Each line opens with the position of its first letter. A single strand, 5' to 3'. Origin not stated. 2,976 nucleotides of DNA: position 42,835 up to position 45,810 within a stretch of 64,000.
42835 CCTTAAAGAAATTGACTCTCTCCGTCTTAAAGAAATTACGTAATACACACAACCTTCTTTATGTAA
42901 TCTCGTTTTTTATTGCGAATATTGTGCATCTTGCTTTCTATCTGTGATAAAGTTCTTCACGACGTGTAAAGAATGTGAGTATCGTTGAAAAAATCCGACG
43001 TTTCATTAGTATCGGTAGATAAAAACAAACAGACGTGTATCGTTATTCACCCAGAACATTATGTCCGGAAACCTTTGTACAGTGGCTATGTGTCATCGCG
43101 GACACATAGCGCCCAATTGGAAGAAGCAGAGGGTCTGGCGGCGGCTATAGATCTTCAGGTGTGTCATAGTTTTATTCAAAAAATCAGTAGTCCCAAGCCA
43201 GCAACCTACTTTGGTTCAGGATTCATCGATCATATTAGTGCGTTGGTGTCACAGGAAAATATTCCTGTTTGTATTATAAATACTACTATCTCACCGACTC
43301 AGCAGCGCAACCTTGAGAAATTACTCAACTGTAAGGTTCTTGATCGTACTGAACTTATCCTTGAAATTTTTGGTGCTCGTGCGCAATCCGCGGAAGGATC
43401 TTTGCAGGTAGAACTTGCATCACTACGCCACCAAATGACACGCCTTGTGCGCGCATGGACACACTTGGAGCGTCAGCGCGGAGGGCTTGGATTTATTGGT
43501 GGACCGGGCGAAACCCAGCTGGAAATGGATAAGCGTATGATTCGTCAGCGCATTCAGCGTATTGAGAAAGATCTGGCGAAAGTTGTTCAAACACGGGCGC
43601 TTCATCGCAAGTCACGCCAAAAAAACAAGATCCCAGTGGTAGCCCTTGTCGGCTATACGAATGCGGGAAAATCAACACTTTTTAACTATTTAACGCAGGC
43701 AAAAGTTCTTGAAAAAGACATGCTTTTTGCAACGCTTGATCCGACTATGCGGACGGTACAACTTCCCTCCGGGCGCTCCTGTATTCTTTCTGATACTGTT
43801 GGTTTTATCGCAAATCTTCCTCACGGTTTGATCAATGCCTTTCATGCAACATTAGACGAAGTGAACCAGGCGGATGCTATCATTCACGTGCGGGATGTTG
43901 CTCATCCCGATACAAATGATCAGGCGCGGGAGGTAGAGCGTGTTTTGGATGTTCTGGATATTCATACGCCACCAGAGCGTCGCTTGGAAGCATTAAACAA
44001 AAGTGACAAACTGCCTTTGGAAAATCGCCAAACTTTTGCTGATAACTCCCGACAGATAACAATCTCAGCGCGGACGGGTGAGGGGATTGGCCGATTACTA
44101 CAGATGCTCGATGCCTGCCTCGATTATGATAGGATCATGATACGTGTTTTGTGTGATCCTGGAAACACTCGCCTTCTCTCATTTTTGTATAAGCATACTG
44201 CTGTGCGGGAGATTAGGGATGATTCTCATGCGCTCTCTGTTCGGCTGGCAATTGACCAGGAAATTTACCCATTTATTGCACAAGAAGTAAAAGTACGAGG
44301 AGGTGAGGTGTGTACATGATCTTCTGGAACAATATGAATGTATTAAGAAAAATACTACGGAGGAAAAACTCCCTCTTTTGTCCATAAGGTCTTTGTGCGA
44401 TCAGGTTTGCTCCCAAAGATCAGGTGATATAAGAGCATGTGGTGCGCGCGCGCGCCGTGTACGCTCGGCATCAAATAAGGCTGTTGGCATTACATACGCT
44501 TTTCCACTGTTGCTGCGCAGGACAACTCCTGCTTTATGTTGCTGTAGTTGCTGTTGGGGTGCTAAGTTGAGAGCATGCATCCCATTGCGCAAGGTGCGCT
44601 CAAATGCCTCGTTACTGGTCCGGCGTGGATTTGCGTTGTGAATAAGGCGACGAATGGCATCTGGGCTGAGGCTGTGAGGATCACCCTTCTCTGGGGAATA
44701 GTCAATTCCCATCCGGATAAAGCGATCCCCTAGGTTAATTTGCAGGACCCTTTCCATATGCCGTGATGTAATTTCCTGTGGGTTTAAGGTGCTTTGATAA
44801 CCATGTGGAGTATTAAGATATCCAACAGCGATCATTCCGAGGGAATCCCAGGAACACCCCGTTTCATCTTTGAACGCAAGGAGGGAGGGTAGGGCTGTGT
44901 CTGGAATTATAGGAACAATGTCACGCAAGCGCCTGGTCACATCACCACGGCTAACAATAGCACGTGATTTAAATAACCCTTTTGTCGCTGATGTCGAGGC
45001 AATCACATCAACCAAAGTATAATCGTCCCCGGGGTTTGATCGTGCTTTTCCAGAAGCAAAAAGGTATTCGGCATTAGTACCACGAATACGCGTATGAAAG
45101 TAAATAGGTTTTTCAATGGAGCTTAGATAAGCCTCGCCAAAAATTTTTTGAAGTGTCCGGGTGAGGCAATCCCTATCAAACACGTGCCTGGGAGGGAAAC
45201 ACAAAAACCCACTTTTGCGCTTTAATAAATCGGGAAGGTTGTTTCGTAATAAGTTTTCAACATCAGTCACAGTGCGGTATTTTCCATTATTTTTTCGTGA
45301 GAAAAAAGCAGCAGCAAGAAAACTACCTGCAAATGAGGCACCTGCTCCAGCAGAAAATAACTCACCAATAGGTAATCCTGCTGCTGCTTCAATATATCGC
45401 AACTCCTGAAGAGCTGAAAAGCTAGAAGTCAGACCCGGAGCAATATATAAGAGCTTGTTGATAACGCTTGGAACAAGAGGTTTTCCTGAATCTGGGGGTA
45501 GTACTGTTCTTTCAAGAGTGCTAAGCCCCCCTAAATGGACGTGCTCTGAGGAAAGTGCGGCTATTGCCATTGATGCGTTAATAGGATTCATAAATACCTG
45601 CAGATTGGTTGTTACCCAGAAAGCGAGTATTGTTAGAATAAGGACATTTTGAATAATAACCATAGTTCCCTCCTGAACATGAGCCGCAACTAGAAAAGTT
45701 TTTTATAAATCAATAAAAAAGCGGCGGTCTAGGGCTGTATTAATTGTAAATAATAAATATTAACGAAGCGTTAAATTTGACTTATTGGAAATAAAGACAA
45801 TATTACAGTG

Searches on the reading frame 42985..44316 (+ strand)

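Call 22: search_protein_families(library=ncbifam, proteins=[window:42985-44316:+], max_evalue=0.00001)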
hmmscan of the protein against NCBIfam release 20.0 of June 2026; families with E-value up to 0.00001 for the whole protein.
window:42985-44316:+ (444 aa): 15 families
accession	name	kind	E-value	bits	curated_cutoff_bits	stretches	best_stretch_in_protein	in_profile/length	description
TIGR03156.1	GTP_HflX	equivalog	3.1e-134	447.4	216.75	1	40-377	14-349/351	GTPase HflX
NF008280.0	PRK11058.1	equivalog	8.4e-101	337.8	441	1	36-421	18-406/426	ribosome rescue GTPase HflX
TIGR02729.1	Obg_CgtA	equivalog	1.3e-15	57.3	280.25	1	219-376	160-325/329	Obg family GTPase CgtA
NF008956.1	PRK12299.1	equivalog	2e-14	53.3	300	1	219-377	161-323/327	GTPase ObgE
NF008955.0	PRK12297.1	equivalog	8.4e-14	51.3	406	1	219-379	162-328/429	GTPase ObgE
TIGR03594.1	GTPase_EngA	equivalog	7.1e-13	48.3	306.7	1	217-375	1-156/432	ribosome biogenesis GTPase Der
NF000908.1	PRK00089.1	equivalog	4.2e-11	42.7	237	1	217-380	4-168/291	GTPase Era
NF003661.0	PRK05291.1-3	equivalog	5.5e-11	42.5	380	1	176-377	178-368/448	tRNA uridine-5-carboxymethylaminomethyl(34) synthesis GTPase MnmE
TIGR03918.1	GTP_HydF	equivalog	2e-09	36.8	325.55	1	216-381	7-169/392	[FeFe] hydrogenase H-cluster maturation GTPase HydF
TIGR00450.1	mnmE_trmE_thdF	equivalog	8.9e-09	34.9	252.6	1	180-313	175-306/446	tRNA uridine-5-carboxymethylaminomethyl(34) synthesis GTPase MnmE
NF007171.0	PRK09602.1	subfamily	9.5e-09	34.6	387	0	219-255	5-41/397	YchF-related putative GTPase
NF008954.1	PRK12296.1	equivalog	2e-07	29.8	377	1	216-311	159-252/470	GTPase ObgE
TIGR00231.1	small_GTP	domain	4.1e-07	29.9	42.5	1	215-374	2-161/164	GTP-binding protein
NF002828.0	PRK03003.1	equivalog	4.6e-07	28.8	631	1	185-314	9-138/477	ribosome biogenesis GTPase Der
TIGR00092.1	TIGR00092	equivalog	6.1e-06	25.6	279.2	0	221-264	7-51/368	redox-regulated ATPase YchF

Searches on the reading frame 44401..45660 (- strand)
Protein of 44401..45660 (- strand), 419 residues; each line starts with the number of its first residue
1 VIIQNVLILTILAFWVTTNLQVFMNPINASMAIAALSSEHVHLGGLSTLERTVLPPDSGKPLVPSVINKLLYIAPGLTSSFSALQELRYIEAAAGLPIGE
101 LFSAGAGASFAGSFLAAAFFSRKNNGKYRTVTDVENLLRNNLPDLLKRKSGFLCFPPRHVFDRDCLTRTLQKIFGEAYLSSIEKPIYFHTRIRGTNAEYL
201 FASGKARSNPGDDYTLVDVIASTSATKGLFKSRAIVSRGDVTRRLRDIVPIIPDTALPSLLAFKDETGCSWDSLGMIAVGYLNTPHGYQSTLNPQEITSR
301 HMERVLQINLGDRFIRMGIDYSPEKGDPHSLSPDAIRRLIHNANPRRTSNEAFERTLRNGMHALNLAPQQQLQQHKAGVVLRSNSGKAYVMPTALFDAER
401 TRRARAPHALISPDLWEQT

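Call 22: search_protein_families(library=ncbifam, proteins=[window:44401-45660:-], max_evalue=0.00001)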
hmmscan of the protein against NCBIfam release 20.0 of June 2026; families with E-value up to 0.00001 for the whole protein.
window:44401-45660:- (419 aa): 0 families

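Call 43: search_protein_families(library=pfam, proteins=[window:44401-45660:-], max_evalue=0.1)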
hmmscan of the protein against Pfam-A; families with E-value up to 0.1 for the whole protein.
window:44401-45660:- (419 aa): 2 families
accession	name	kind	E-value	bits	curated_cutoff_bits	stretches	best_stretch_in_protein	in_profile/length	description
PF01734.28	Patatin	-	8.1e-06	26.6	27.7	1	87-233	20-169/191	Patatin-like phospholipase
PF01023.25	S_100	-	0.091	12.8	22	0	321-341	15-35/45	S-100/ICaBP type calcium binding domain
